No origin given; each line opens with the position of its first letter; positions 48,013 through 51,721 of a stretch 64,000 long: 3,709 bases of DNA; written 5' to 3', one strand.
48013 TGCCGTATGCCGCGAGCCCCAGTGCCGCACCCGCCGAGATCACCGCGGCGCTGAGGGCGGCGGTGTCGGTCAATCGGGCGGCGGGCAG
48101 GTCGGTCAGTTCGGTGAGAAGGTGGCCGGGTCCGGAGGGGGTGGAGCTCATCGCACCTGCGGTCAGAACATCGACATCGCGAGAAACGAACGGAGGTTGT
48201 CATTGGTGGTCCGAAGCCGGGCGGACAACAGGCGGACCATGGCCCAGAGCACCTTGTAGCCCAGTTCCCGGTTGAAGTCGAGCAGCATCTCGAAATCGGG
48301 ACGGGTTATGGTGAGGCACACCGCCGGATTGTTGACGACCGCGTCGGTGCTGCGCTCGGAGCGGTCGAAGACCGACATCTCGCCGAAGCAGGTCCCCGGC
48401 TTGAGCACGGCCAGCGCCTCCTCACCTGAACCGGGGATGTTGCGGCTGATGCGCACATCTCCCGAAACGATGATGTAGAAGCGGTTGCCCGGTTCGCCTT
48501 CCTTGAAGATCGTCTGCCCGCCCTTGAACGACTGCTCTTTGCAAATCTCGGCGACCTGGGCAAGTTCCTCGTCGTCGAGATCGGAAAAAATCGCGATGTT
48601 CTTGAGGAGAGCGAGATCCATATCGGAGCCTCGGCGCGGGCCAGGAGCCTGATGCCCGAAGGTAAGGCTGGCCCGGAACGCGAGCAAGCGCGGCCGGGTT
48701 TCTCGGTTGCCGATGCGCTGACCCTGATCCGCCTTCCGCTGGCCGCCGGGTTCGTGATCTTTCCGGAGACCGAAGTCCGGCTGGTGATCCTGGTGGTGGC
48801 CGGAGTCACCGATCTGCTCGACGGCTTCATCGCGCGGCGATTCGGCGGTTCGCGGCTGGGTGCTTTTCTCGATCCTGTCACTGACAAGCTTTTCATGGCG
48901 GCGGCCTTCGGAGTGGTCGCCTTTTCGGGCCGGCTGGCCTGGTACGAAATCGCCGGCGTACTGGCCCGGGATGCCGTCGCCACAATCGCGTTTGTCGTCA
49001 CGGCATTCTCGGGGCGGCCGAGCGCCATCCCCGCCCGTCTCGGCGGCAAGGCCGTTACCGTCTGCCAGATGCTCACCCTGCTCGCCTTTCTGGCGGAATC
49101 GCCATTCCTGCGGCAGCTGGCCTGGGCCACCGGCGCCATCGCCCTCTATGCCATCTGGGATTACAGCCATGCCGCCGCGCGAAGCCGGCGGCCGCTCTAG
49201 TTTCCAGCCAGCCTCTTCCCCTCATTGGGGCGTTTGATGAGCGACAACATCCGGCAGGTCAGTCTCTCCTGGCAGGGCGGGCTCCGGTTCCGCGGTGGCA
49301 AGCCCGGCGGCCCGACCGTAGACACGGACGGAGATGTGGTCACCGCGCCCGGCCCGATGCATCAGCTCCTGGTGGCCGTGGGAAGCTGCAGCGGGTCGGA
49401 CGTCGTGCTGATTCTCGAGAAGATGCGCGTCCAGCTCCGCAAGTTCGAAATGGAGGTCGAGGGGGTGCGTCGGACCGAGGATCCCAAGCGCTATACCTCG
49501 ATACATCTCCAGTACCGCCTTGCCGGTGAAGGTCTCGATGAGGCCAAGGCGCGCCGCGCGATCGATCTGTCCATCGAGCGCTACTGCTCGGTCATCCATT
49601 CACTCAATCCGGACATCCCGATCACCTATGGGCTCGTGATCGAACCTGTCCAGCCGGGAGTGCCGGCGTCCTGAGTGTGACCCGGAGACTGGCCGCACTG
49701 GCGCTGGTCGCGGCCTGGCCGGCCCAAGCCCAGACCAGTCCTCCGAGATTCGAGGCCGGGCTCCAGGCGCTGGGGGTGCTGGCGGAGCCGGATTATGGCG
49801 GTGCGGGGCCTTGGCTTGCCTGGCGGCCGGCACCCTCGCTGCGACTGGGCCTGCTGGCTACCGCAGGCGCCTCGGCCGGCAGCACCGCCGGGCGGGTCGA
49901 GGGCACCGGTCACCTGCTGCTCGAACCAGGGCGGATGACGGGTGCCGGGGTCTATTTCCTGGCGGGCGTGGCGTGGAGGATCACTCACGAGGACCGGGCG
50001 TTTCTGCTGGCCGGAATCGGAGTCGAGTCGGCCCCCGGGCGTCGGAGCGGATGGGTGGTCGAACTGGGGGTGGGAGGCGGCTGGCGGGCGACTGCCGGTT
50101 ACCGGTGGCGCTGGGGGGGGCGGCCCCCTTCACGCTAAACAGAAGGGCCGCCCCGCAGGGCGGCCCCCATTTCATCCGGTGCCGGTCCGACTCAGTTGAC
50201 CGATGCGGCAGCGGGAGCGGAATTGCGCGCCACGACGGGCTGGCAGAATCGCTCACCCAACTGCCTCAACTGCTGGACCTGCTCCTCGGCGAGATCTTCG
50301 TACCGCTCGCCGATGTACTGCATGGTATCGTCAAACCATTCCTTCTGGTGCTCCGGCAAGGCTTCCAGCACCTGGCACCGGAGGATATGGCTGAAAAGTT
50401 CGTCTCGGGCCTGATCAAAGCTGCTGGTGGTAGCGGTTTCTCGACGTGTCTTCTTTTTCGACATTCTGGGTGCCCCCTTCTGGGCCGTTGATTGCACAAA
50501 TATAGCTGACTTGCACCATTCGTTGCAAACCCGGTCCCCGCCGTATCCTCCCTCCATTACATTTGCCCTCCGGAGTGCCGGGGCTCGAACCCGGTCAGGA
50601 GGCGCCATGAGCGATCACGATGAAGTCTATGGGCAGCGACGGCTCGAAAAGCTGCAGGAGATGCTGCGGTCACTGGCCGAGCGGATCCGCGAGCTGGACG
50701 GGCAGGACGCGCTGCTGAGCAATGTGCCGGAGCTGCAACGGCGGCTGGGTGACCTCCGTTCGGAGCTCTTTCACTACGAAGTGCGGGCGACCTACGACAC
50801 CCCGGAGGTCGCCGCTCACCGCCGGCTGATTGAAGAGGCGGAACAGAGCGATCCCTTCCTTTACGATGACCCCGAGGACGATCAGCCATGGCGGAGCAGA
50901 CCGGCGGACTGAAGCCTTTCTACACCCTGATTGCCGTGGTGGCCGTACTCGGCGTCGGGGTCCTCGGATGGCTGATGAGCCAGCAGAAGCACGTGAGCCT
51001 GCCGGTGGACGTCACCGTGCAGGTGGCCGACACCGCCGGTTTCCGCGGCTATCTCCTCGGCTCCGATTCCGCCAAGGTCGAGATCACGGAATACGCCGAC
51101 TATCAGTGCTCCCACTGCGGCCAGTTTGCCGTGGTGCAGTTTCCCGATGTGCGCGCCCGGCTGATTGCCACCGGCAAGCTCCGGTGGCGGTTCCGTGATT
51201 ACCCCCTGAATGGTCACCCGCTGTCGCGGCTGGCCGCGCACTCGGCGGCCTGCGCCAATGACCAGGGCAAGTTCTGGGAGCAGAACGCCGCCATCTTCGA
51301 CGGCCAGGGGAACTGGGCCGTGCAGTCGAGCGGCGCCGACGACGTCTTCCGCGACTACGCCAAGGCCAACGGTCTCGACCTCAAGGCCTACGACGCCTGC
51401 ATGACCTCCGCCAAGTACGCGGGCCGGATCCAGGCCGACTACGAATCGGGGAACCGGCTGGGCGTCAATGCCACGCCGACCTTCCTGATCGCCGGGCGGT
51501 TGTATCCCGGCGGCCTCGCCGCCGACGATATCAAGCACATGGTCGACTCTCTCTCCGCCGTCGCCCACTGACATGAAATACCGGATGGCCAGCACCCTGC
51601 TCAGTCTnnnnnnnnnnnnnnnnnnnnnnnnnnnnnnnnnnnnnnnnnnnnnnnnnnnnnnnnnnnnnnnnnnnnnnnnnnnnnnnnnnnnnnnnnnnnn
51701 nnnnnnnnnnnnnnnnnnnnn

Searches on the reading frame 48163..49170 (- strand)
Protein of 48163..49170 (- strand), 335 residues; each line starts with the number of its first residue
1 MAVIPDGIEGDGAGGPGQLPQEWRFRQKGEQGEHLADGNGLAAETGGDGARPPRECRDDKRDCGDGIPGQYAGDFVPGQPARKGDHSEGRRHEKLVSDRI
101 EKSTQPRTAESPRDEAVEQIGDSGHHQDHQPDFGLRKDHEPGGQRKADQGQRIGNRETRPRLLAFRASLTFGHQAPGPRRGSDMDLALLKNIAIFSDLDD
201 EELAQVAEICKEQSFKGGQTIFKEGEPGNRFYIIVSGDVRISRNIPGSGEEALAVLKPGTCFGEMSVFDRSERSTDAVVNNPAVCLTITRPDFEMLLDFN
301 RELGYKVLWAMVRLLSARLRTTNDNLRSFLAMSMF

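Call 89: search_protein_families(library=pfam, proteins=[window:48163-49170:-])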
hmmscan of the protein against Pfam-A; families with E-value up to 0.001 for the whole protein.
window:48163-49170:- (335 aa): 1 family
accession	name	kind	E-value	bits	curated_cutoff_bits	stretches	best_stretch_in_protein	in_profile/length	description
PF00027.35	cNMP_binding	-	5.2e-22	78.1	27.5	1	213-298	2-87/89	Cyclic nucleotide-binding domain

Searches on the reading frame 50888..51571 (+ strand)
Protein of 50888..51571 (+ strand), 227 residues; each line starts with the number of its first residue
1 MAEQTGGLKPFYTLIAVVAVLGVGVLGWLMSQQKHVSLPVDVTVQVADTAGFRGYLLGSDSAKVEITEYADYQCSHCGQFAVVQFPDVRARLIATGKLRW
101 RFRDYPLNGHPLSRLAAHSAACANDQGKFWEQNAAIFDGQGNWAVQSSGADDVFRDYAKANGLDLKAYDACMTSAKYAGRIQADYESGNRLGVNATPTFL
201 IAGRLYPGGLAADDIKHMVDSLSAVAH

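Call 89: search_protein_families(library=pfam, proteins=[window:50888-51571:+])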
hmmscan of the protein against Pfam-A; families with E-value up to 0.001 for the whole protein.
window:50888-51571:+ (227 aa): 2 families
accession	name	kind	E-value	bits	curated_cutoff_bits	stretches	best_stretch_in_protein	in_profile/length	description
PF13462.12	Thioredoxin_4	-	4.7e-28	98.9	23.2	1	56-220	7-164/165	Thioredoxin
PF01323.26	DSBA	-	1.1e-10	42.1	25.6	1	66-216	2-187/191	DSBA-like thioredoxin domain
